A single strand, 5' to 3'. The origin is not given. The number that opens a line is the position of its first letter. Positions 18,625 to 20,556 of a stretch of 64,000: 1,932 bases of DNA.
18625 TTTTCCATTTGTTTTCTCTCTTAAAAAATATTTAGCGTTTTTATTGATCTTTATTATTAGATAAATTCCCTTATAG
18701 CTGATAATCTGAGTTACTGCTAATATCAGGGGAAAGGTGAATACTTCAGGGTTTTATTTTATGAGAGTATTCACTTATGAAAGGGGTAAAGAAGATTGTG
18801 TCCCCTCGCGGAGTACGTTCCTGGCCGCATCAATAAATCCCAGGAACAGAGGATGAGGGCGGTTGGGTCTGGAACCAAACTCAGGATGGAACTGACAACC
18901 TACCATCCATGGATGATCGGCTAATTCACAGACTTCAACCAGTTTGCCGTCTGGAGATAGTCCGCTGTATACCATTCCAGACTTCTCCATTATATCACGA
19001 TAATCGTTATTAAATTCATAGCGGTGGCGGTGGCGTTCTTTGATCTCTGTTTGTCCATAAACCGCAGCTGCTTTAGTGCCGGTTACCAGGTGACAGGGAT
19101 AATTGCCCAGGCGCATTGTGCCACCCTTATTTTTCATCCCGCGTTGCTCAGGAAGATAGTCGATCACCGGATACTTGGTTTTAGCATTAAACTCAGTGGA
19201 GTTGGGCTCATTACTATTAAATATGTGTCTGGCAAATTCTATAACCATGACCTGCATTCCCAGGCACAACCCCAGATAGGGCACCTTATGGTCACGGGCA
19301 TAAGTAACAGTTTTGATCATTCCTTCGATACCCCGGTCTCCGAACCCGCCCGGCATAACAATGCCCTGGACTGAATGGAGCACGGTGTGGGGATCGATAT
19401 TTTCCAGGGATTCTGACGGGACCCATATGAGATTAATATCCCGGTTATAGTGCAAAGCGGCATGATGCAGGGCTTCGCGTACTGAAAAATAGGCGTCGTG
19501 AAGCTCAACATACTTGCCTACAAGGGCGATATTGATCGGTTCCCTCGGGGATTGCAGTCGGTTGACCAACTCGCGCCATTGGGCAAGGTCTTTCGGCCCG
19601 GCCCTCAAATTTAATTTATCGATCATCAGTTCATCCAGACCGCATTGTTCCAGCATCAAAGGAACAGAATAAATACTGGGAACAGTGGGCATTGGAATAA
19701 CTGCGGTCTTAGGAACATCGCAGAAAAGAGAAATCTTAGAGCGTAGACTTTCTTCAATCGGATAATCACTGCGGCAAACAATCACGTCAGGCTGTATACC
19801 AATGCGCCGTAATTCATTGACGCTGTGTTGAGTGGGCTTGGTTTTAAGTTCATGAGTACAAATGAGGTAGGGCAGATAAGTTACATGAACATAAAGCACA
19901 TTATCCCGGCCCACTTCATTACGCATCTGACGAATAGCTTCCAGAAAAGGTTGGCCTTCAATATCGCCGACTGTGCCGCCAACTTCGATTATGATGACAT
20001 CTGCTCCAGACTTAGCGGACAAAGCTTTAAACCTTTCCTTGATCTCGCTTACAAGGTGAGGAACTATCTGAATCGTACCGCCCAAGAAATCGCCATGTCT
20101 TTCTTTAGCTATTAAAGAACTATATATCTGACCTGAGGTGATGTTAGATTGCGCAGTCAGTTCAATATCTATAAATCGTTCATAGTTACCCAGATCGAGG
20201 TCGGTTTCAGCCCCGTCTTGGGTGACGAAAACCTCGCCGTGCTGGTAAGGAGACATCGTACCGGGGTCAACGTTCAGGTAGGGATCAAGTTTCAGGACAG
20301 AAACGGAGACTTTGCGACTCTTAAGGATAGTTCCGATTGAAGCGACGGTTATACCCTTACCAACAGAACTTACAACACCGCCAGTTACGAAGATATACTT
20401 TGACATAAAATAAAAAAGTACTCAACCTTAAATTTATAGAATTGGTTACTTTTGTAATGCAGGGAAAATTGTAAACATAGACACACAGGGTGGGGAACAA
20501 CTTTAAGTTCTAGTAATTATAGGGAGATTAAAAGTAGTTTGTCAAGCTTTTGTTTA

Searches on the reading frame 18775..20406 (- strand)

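Call 58: search_protein_families(library=ncbifam, proteins=[window:18775-20406:-], max_evalue=1e-10)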
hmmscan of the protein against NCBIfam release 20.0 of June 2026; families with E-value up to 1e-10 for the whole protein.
window:18775-20406:- (543 aa): 3 families
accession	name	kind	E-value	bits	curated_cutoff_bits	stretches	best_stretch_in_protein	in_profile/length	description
NF003792.0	PRK05380.1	equivalog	5.1e-247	820.8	308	1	1-530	2-528/534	CTP synthase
TIGR00337.1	PyrG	equivalog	1.3e-239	796.2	462.75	1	2-527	3-526/526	glutamine hydrolyzing CTP synthase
NF004836.1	PRK06186.1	equivalog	2.4e-38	131.5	260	1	291-528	1-227/228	CTP synthase C-terminal region-related (seleno)protein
